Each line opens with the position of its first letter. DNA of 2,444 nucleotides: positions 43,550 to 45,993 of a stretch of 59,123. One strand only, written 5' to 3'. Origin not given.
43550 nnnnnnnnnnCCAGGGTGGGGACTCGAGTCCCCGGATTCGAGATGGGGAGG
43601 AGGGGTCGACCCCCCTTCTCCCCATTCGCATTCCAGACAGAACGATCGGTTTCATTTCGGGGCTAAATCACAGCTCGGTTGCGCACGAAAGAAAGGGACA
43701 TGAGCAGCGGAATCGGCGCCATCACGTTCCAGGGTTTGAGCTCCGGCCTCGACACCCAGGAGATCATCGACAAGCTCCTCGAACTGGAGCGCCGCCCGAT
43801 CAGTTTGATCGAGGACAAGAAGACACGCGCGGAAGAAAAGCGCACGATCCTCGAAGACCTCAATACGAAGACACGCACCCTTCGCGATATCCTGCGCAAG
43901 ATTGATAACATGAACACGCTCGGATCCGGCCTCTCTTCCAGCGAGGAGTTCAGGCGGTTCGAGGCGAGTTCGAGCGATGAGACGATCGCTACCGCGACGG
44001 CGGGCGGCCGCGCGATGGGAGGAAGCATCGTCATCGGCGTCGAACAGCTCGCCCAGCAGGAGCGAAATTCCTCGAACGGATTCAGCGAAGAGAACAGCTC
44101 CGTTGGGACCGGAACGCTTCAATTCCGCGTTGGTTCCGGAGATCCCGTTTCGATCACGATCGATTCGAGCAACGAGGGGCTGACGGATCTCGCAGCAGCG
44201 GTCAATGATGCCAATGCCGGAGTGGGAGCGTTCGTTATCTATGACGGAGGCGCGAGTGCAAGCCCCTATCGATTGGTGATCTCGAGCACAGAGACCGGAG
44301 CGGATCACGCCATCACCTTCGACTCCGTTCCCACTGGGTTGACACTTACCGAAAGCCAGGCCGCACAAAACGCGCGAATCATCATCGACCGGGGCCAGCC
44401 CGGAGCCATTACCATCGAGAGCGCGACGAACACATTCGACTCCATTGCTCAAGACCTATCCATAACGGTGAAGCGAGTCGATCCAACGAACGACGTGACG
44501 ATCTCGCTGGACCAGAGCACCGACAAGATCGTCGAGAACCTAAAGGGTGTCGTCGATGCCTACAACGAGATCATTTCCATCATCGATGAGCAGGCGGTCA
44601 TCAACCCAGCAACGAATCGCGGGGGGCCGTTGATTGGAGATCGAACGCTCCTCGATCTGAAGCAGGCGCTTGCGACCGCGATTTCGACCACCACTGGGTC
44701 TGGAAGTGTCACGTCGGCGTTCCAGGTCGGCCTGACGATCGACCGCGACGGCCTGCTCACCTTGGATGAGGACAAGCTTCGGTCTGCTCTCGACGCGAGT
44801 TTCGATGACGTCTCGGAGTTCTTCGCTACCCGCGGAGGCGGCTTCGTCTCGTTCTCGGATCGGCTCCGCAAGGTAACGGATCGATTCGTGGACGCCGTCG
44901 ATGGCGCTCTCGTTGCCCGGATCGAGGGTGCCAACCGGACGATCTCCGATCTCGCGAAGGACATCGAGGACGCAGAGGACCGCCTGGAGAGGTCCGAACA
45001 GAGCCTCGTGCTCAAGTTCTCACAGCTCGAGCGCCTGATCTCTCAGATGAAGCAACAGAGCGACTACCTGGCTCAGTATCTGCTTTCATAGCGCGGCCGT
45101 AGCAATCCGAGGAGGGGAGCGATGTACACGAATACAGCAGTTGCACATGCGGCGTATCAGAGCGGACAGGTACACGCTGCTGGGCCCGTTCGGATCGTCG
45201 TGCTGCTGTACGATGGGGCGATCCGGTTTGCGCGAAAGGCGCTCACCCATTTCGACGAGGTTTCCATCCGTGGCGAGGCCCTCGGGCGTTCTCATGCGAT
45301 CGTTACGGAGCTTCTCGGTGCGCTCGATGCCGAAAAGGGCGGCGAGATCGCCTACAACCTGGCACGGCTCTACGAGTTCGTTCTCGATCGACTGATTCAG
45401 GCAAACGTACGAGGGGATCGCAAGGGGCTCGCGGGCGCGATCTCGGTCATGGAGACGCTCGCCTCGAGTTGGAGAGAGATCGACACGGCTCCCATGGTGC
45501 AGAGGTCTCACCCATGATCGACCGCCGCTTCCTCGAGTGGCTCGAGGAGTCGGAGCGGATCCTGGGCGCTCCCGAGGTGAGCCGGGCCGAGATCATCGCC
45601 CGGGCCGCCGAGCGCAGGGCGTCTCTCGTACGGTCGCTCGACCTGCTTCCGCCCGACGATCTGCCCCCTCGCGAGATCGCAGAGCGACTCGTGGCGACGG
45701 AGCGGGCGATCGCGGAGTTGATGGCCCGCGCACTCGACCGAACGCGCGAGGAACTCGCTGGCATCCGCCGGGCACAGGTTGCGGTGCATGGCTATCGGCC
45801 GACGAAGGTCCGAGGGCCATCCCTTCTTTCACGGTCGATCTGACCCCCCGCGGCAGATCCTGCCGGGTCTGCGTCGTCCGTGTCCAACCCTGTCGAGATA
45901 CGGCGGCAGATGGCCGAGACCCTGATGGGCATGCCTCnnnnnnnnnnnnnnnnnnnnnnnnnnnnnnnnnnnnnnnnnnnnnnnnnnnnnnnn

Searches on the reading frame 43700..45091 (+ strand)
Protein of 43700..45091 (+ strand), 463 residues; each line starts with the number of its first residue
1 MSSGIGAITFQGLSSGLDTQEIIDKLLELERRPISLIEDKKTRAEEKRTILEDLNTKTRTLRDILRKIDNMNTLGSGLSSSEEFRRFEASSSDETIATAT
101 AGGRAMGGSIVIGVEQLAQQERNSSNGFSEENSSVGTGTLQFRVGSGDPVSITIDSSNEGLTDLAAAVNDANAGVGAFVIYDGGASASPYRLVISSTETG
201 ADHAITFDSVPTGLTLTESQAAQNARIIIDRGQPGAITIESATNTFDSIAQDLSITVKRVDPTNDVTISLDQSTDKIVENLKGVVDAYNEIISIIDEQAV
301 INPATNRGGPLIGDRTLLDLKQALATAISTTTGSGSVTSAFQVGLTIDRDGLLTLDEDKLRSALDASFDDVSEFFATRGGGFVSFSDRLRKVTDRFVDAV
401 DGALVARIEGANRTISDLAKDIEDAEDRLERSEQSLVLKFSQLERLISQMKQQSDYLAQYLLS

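Call 4: search_protein_families(library=pfam, proteins=[window:43700-45091:+], max_evalue=0.1)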
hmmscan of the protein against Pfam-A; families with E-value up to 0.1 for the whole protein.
window:43700-45091:+ (463 aa): 7 families
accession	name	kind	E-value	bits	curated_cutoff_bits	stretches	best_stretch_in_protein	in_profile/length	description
PF07195.17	FliD_C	-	2.1e-39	135.8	25.4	1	222-452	1-236/236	Flagellar hook-associated protein 2 C-terminus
PF02465.23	FliD_N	-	4.1e-22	79.1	24.8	1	15-120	1-96/97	Flagellar hook-associated protein 2 N-terminus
PF07196.18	Flagellin_IN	-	0.00015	22.3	22.7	1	143-197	5-54/55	Flagellin hook IN motif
PF06295.17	ZapG-like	-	0.0017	18.8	33.5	1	402-461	12-72/123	Z-ring associated protein G-like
PF05010.19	TACC_C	-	0.019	15.1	29.9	0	39-98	69-128/201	Transforming acidic coiled-coil-containing protein (TACC), C-terminal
PF04048.20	Sec8_N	-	0.021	15.2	26.8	0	408-455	74-121/142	Exocyst complex component Sec8 N-terminal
PF05659.16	RPW8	-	0.032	14.3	30.4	0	243-283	27-67/139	Arabidopsis broad-spectrum mildew resistance protein RPW8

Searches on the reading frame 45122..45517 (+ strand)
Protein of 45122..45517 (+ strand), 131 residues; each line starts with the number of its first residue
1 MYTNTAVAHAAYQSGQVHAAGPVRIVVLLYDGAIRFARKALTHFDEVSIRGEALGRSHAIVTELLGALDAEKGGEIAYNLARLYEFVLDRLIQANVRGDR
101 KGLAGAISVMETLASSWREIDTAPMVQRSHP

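Call 4: search_protein_families(library=pfam, proteins=[window:45122-45517:+], max_evalue=0.1)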
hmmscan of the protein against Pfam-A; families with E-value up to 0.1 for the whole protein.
window:45122-45517:+ (131 aa): 1 family
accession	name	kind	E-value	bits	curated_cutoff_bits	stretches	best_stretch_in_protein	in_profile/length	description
PF02561.19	FliS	-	1.8e-29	102.8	26.7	1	10-120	2-114/115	Flagellar protein FliS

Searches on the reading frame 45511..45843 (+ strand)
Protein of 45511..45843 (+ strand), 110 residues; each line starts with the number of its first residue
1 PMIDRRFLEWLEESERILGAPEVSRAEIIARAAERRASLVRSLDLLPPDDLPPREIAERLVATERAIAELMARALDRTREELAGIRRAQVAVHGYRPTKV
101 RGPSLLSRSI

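Call 4: search_protein_families(library=pfam, proteins=[window:45511-45843:+], max_evalue=0.1)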
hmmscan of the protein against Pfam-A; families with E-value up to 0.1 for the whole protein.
window:45511-45843:+ (110 aa): 1 family
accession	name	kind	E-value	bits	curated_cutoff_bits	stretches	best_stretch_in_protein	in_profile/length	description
PF05400.18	FliT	-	0.00051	21.2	29.5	1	33-92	17-82/85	Flagellar protein FliT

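Call 7: search_protein_families(library=ncbifam, proteins=[window:45511-45843:+], max_evalue=0.1)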
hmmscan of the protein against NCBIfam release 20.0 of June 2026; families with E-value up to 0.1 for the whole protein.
window:45511-45843:+ (110 aa): 0 families
